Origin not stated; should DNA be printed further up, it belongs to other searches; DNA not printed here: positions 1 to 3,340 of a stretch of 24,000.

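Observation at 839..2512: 31 uninterrupted 18-residue repeats: an 18/5 (3.6 residues per turn) amphipathic helix array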

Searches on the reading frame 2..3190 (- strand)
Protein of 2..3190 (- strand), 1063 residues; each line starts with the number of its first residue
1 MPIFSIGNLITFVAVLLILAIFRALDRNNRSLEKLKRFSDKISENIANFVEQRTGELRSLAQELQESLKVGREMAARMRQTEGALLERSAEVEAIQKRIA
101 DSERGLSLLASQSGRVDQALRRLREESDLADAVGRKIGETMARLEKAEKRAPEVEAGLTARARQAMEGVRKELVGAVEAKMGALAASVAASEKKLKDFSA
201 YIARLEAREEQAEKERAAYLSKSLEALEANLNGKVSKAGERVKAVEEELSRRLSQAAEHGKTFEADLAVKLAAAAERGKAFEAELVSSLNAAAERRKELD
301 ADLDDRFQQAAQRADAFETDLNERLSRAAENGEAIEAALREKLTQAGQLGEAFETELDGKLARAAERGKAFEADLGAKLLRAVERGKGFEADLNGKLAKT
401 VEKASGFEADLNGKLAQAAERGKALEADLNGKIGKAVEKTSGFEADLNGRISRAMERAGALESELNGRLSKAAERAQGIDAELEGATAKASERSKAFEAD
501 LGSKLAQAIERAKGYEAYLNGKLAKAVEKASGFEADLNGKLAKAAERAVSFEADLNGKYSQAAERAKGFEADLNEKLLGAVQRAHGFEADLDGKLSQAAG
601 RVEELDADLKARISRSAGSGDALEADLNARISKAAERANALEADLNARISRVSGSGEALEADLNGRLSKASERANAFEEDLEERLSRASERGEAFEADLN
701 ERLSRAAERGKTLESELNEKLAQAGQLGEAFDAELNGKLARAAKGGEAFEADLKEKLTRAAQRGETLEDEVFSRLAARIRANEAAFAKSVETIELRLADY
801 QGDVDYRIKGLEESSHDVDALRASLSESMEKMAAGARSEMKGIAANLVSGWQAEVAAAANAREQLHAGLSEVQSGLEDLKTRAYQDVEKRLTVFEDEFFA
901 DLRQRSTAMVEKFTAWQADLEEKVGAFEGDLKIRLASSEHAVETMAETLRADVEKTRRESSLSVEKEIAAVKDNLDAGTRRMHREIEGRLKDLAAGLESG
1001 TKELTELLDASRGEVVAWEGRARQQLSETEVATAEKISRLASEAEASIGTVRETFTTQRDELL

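Call 6: search_protein_families(library=pfam, proteins=[window:2-3190:-], max_evalue=1)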
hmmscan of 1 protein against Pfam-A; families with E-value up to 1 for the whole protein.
window:2-3190:- (1063 aa): 9 families
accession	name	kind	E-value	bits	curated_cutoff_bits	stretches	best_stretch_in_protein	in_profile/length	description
PF01442.23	Apolipoprotein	-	8.3e-14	52.2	90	5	939-1062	17-126/190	Apolipoprotein A1/A4/E domain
PF04513.17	Baculo_PEP_C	-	1.6e-06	28.7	38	0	784-847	34-94/140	Baculovirus polyhedron envelope protein, PEP, C terminus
PF09135.16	Alb1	-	7.3e-06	27.2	22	5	454-513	30-89/105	Alb1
PF02601.20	Exonuc_VII_L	-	0.007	16.3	35.9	0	863-1005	136-267/315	Exonuclease VII, large subunit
PF00836.24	Stathmin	-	0.009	16.4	24.7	1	266-345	46-122/136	Stathmin family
PF07464.16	ApoLp-III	-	0.019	15.6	36.3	1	894-1008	19-125/146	Apolipophorin-III precursor (apoLp-III)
PF20849.2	TelK_muzzle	-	0.04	14.4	27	0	35-124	12-103/118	Protelomerase, muzzle domain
PF04799.18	Fzo_mitofusin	-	0.16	11.8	27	1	943-997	74-128/161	fzo-like conserved region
PF05531.17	NPV_P10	-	0.29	12.1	29.8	0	174-212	13-51/75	Nucleopolyhedrovirus P10 protein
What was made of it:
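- On Lipid-binding amphipathic helix (apolipoprotein / perilipin / LEA type): No LEA_4 or perilipin hit appears in Pfam (call 6).
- On Scy / FilP / DivIVA-like rods: No DivIVA hit appears among the Pfam matches at E <= 1 (call 6).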

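Call 7: search_protein_families(library=ncbifam, proteins=[window:2-3190:-], max_evalue=1)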
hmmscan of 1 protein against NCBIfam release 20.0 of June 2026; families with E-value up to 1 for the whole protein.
window:2-3190:- (1063 aa): 6 families
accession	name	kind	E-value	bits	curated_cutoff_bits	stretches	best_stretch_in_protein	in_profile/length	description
NF047516.1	LA_3659_fam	equivalog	4.1e-41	141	36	3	9-222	1-215/221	LA_3659 family protein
NF047514.1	SpiroCoCo_N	equivalog_domain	4.1e-41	141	75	3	9-222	1-215/221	SpiroCoCo family coiled-coil protein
TIGR02168.1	SMC_prok_B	equivalog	2.2e-05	22.4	567.35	4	47-344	231-550/1181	chromosome segregation protein SMC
TIGR04527.1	mycoplas_twoTM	subfamily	0.085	12.5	125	0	26-105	47-132/248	MG_279/MG_280 family protein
TIGR04523.1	Mplasa_alph_rch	subfamily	0.21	9.5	270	1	26-126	92-195/745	helix-rich protein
NF043078.1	MMSYN1_0168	equivalog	0.87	8.1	800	1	17-169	152-301/649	oligopeptide ABC transporter ATP-binding protein OppF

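Call 8: search_solved_structures(query=window:2-3190:-, max_evalue=1)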
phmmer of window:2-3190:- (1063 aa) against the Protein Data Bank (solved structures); distinct sequences matched with E-value up to 1: 10.
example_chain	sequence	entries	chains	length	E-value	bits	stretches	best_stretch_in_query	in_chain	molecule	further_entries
1eq1_A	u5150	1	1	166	0.0063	18.5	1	884-1026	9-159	APOLIPOPHORIN-III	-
1aep_A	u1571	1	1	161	0.0083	18.1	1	197-313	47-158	APOLIPOPHORIN III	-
5vft_C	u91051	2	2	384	0.26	13.1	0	90-147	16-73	26S proteasome regulatory subunit 8 | 26S protease regulatory subunit 8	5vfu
5vhf_C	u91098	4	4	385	0.28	13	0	90-147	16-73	26S proteasome regulatory subunit 8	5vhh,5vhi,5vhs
5vfs_C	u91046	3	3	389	0.3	12.9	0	90-147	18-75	26S proteasome regulatory subunit 8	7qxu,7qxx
5vfp_C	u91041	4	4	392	0.33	12.8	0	90-147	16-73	26S proteasome regulatory subunit 8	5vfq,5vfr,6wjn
7qy7_C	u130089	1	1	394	0.34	12.7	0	90-147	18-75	PSMC5 isoform 15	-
22mm_C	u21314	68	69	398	0.37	12.6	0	90-147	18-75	26S proteasome regulatory subunit 8 | 26S protease regulatory subunit 8 | Isoform 2 of 26S proteasome regulatory subunit 8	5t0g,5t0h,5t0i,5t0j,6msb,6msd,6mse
12bm_C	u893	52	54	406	0.55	12.1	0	90-147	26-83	26S protease regulatory subunit 8 | 26S proteasome regulatory subunit 8 | RPT6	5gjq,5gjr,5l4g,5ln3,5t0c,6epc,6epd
1tk9_A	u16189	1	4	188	0.65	11.8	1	503-625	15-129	Phosphoheptose isomerase 1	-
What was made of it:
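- On EzrA / spectrin-repeat membrane-anchored proteins: No EzrA or spectrin family appears in the Pfam or PDB sequence searches (calls 6, 8).
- Closest known: Apolipoprotein A1/A4/E, apolipophorin-III, perilipin and LEA 11-mer amphipathic repeats. Same: The family gives weak Pfam and PDB sequence hits to them (calls 6, 8).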

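Call 11: find_homologous_proteins(query=window:2-3190:-, max_evalue=0.00001)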
Query window:2-3190:- (1063 aa): 43 proteins with E <= 0.00001 among 8000 candidates.
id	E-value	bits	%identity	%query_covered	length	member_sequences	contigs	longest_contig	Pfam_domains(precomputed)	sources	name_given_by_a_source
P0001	0.0e+0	1038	34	86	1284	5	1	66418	PF04513.18,PF28217.1,PF01442.24,PF07798.17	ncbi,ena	-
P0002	3.2e-298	1011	40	65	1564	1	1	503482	PF04513.18,PF28217.1,PF01442.24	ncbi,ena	-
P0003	1.3e-280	952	31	100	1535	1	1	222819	PF04513.18,PF01442.24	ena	-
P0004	2.1e-279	948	38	67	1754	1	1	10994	PF04513.18,PF01442.24,PF19610.6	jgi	jgi:DNA repair exonuclease SbcCD ATPase subunit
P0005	7.9e-262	890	33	95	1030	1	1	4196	PF02601.21,PF04513.18,PF28217.1,PF01442.24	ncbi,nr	ncbi:MAG TPA: hypothetical protein VMU36_10275, partial [Spirochaetia bacterium]|nr:hypothetical pro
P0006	5.1e-260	884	35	100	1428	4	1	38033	PF04513.18,PF01442.24,PF19610.6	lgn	-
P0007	1.2e-217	744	71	30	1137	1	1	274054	PF04513.18,PF01442.24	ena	-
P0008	6.2e-194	665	35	58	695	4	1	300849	PF04513.18,PF01442.24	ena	-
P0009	1.9e-184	634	61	32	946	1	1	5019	PF19610.6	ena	-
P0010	1.2e-182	628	59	30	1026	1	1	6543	PF04513.18,PF01442.24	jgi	jgi:chromosome segregation ATPase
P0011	7.9e-177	609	60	31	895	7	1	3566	PF01442.24,PF19610.6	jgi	-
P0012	6.7e-176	606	61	31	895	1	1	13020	PF04513.18,PF01442.24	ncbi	-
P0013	2.4e-175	604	62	30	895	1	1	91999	PF01442.24,PF19610.6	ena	-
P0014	1.8e-174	601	60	31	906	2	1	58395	PF04513.18,PF19610.6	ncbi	ncbi:MAG: hypothetical protein ABSF77_10595 [Spirochaetia bacterium]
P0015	3.6e-174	600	56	31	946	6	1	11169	PF19610.6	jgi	jgi:chromosome segregation ATPase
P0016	5.6e-174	599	47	45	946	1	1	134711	PF04513.18,PF01442.24,PF19610.6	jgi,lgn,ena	jgi:DNA repair exonuclease SbcCD ATPase subunit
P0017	1.1e-173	598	60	31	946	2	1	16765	PF04513.18,PF01442.24,PF19610.6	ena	-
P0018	2.1e-173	598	46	45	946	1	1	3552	PF04513.18,PF01442.24,PF19610.6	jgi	jgi:chromosome segregation ATPase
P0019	1.1e-169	585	59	30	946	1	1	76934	PF01442.24,PF19610.6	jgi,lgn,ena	-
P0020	3.7e-168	580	57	31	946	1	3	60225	PF04513.18,PF01442.24,PF19610.6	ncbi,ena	-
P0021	3.1e-163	564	57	30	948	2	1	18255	PF04513.18,PF10046.15,PF01442.24,PF19610.6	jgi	jgi:chromosome segregation ATPase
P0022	4.1e-161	557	58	30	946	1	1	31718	PF01442.24,PF19610.6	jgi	jgi:chromosome segregation ATPase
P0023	7.7e-160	553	58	31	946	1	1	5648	PF01442.24,PF19610.6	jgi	jgi:DNA repair exonuclease SbcCD ATPase subunit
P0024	8.9e-159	549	56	30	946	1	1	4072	PF04513.18,PF19610.6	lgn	-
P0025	5.1e-155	537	39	43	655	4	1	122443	PF04513.18,PF28217.1,PF07464.17,PF01442.24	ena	-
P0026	9.1e-146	506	55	30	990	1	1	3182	PF04513.18,PF01442.24,PF19610.6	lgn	-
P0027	3.6e-137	478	56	23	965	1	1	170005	PF04513.18,PF01442.24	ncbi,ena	-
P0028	2.3e-135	472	57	24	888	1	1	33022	PF04513.18,PF01442.24,PF19610.6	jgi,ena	-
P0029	3.3e-125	438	46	31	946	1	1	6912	PF01442.24,PF19610.6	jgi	jgi:chromosome segregation ATPase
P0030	1.0e-112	397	36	33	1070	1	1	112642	PF04513.18,PF01442.24,PF19610.6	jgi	jgi:chromosome segregation ATPase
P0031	8.9e-108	380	34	46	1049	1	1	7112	PF04513.18,PF01442.24,PF19610.6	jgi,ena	-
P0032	8.1e-100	354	35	32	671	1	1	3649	PF01442.24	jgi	jgi:hypothetical protein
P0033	3.9e-82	296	28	66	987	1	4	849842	PF04513.18,PF01442.24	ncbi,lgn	-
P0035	2.1e-68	250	43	25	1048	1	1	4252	PF04513.18,PF01442.24,PF19610.6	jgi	jgi:chromosome segregation ATPase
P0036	3.8e-63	233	44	22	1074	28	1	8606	PF01442.24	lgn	-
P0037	1.5e-59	221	32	62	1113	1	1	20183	PF04513.18,PF01442.24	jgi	-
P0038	4.9e-28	117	30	24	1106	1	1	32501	-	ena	-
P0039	3.4e-26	110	33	20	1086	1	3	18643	-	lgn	-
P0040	1.3e-22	99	34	16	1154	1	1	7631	PF04513.18,PF01442.24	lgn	-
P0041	4.6e-22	97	34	15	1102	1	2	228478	PF01442.24,PF07889.18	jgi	jgi:chromosome segregation ATPase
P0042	2.4e-20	91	34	13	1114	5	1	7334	PF04513.18,PF01442.24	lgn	-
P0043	1.7e-7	49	22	18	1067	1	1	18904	-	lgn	-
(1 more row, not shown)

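Call 18: search_protein_families(library=ncbifam, proteins=[P0007, P0038, P0043], max_evalue=0.01)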
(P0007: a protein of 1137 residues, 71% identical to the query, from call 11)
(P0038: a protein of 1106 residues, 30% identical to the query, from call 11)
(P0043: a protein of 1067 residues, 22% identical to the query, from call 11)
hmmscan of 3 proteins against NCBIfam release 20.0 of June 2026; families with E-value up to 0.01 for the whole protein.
P0007 (1137 aa): 9 families
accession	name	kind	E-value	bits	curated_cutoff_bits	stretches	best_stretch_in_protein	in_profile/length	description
NF047515.1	SpiroCoCo_C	equivalog_domain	1.6e-92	310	125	2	820-1131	1-313/313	SpiroCoCo family coiled-coil protein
NF047516.1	LA_3659_fam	equivalog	1.1e-48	165.8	36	1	9-253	1-220/221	LA_3659 family protein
NF047514.1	SpiroCoCo_N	equivalog_domain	1.1e-48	165.8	75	1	9-253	1-220/221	SpiroCoCo family coiled-coil protein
TIGR02168.1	SMC_prok_B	equivalog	2.3e-13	48.8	567.35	3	29-312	199-477/1181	chromosome segregation protein SMC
NF045487.1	ASRP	equivalog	1.2e-12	47.3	300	2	202-586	127-486/593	archaea-specific SMC-related protein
TIGR02169.1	SMC_prok_A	equivalog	1.6e-11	42.7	729.4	2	127-393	244-512/1165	chromosome segregation protein SMC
NF003034.1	PRK03918.1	equivalog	1.9e-08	32.8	700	0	28-471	163-597/878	DNA double-strand break repair ATPase Rad50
NF041034.1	Rad50_Sulf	equivalog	6.6e-06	24.3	1000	0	43-303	442-713/872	DNA double-strand break repair ATPase Rad50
NF002572.0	PRK02224.1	equivalog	6.7e-06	24.7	1087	0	658-1084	222-619/888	DNA double-strand break repair ATPase Rad50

P0038 (1106 aa): 11 families
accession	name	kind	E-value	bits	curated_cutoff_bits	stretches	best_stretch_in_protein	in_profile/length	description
NF047515.1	SpiroCoCo_C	equivalog_domain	7.9e-84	281.5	125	1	789-1100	3-313/313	SpiroCoCo family coiled-coil protein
NF047516.1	LA_3659_fam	equivalog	1.3e-57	194.9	36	1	9-247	1-221/221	LA_3659 family protein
NF047514.1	SpiroCoCo_N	equivalog_domain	1.3e-57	194.9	75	1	9-247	1-221/221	SpiroCoCo family coiled-coil protein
TIGR02169.1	SMC_prok_A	equivalog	8.5e-09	33.7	729.4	3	23-210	319-501/1165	chromosome segregation protein SMC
NF045487.1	ASRP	equivalog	1.1e-08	34.2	300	1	867-1047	109-282/593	archaea-specific SMC-related protein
TIGR02168.1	SMC_prok_B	equivalog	3.8e-08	31.6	567.35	2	857-1047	241-426/1181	chromosome segregation protein SMC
NF003034.1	PRK03918.1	equivalog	1.4e-05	23.3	700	1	858-1049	203-398/878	DNA double-strand break repair ATPase Rad50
NF041751.2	sbcc_Staph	equivalog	3.7e-05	21.9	920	1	751-1058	193-492/1007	exonuclease subunit SbcC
NF041034.1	Rad50_Sulf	equivalog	0.00031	18.7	1000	1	444-1008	187-715/872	DNA double-strand break repair ATPase Rad50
TIGR04527.1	mycoplas_twoTM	subfamily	0.0026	17.5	125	0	886-1040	47-180/248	MG_279/MG_280 family protein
NF002572.0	PRK02224.1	equivalog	0.0052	15.1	1087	0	862-1051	237-421/888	DNA double-strand break repair ATPase Rad50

P0043 (1067 aa): 9 families
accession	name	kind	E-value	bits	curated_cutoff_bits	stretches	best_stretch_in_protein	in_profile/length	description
NF047515.1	SpiroCoCo_C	equivalog_domain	1.2e-75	254.6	125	1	753-1061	6-313/313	SpiroCoCo family coiled-coil protein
NF047516.1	LA_3659_fam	equivalog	5.9e-49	166.6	36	2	10-224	1-216/221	LA_3659 family protein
NF047514.1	SpiroCoCo_N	equivalog_domain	5.9e-49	166.6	75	2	10-224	1-216/221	SpiroCoCo family coiled-coil protein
TIGR02168.1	SMC_prok_B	equivalog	1.1e-10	39.9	567.35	2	779-1042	254-519/1181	chromosome segregation protein SMC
NF045487.1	ASRP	equivalog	1.4e-08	33.9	300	1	866-1010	315-457/593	archaea-specific SMC-related protein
TIGR02169.1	SMC_prok_A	equivalog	5.5e-06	24.3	729.4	2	750-1020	656-924/1165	chromosome segregation protein SMC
NF002572.0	PRK02224.1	equivalog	2.5e-05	22.8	1087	1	640-1031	189-572/888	DNA double-strand break repair ATPase Rad50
NF041034.1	Rad50_Sulf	equivalog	0.00037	18.5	1000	1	880-1015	165-302/872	DNA double-strand break repair ATPase Rad50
NF045780.1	TrlF_fam_ATP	equivalog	0.008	14.9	350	0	24-352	422-753/944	TrlF family AAA-like ATPase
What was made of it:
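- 2525..3166 (-): Conserved SpiroCoCo_N / LA_3659 domain, residues 9-222. NCBIfam hit in calls 7 and 18.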

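Call 19: search_protein_families(library=pfam, proteins=[P0007], max_evalue=0.01)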
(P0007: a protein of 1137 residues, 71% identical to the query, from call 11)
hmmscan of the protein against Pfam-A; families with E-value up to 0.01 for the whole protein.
P0007 (1137 aa): 5 families
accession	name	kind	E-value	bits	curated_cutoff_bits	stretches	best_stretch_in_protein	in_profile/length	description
PF01442.23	Apolipoprotein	-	2.4e-19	70.2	90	3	550-672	63-185/190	Apolipoprotein A1/A4/E domain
PF04513.17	Baculo_PEP_C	-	2.6e-10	40.9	38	0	479-564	15-96/140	Baculovirus polyhedron envelope protein, PEP, C terminus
PF19610.4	DUF6115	-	3.4e-05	24.7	27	1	1035-1133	39-133/134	Family of unknown function (DUF6115)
PF09728.14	Taxilin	-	0.00091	18.9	30.3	1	564-764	29-231/302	Myosin-like coiled-coil protein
PF10975.14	DUF2802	-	0.0065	17.1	33.5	1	1104-1133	37-66/68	Protein of unknown function (DUF2802)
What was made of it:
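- Closest known: Scy / FilP. Different: No DivIVA-like N-terminal motif: there is no DivIVA hit in Pfam (calls 6, 19).
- The family gives sub-threshold Pfam Apolipoprotein hits (52-70 bits, cut-off 90) and weak apolipophorin-III PDB hits with E about 0.006 (calls 6, 8, 19).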

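Call 31: find_encoding_contigs(protein=P0007, flank=8000, max_places=1)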
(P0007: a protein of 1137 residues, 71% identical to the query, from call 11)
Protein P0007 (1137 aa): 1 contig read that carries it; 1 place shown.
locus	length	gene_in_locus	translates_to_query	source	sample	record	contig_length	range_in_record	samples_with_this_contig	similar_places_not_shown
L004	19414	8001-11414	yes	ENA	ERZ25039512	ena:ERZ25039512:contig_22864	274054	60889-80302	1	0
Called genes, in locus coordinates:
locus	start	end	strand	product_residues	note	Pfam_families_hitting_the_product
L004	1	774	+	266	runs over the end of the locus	PF01728:FtsJ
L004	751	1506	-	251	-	PF10646:Germane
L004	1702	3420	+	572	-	PF05524:PEP-utilisers_N, PF00391:PEP-utilizers, PF02896:PEP-utilizers_C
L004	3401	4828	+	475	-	PF00350:Dynamin_N (faint), PF01926:MMR_HSR1, PF02421:FeoB_N, PF03193:RsgA_GTPase (faint), PF01926:MMR_HSR1, PF02421:FeoB_N, PF00009:GTP_EFTU, PF14714:KH_dom-like, +1 more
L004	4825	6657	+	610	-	PF00376:MerR, PF13411:MerR_1, PF01704:UDPGP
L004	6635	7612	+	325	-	-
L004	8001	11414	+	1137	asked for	PF04513:Baculo_PEP_C (faint), PF01442:Apolipoprotein (weak)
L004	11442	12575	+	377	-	PF04015:DUF362, PF12838:Fer4_7 (faint), PF13237:Fer4_10, PF00037:Fer4 (weak)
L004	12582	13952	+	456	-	PF00342:PGI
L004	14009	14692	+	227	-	PF01025:GrpE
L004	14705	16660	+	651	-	PF00012:HSP70, PF06723:MreB_Mbl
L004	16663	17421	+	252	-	PF00226:DnaJ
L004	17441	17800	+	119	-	PF01556:DnaJ_C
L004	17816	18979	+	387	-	-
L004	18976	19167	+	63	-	PF02518:HATPase_c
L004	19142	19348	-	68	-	-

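Call 32: find_encoding_contigs(protein=P0033, flank=8000, max_places=1)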
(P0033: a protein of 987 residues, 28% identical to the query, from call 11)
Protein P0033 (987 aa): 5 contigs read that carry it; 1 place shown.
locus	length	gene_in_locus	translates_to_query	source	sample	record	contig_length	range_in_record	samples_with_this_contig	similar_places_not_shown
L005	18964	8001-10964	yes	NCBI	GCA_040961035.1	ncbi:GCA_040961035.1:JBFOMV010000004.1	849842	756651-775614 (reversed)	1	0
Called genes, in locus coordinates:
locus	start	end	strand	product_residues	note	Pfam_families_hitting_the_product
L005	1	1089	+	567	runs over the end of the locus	PF00376:MerR, PF13411:MerR_1, PF01704:UDPGP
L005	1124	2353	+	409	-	-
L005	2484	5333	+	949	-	PF00515:TPR_1 (faint), PF07719:TPR_2 (faint), PF13174:TPR_6 (faint), PF13424:TPR_12 (faint), PF13428:TPR_14 (faint), PF12895:ANAPC3 (weak), PF13432:TPR_16, PF13525:YfiO (weak), +5 more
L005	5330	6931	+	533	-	-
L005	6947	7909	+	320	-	PF03544:TonB_C (weak)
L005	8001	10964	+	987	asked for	PF04513:Baculo_PEP_C (faint), PF01442:Apolipoprotein (weak)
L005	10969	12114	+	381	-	PF12797:Fer4_2 (faint), PF04015:DUF362, PF12838:Fer4_7 (faint), PF12837:Fer4_6 (faint), PF13237:Fer4_10, PF00037:Fer4 (faint), PF14697:Fer4_21 (weak)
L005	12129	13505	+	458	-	PF00342:PGI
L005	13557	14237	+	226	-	PF01025:GrpE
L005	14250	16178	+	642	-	PF00012:HSP70, PF06723:MreB_Mbl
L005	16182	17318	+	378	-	PF00226:DnaJ, PF01556:DnaJ_C, PF00684:DnaJ_CXXCXGXG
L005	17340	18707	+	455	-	PF02518:HATPase_c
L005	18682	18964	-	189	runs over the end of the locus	-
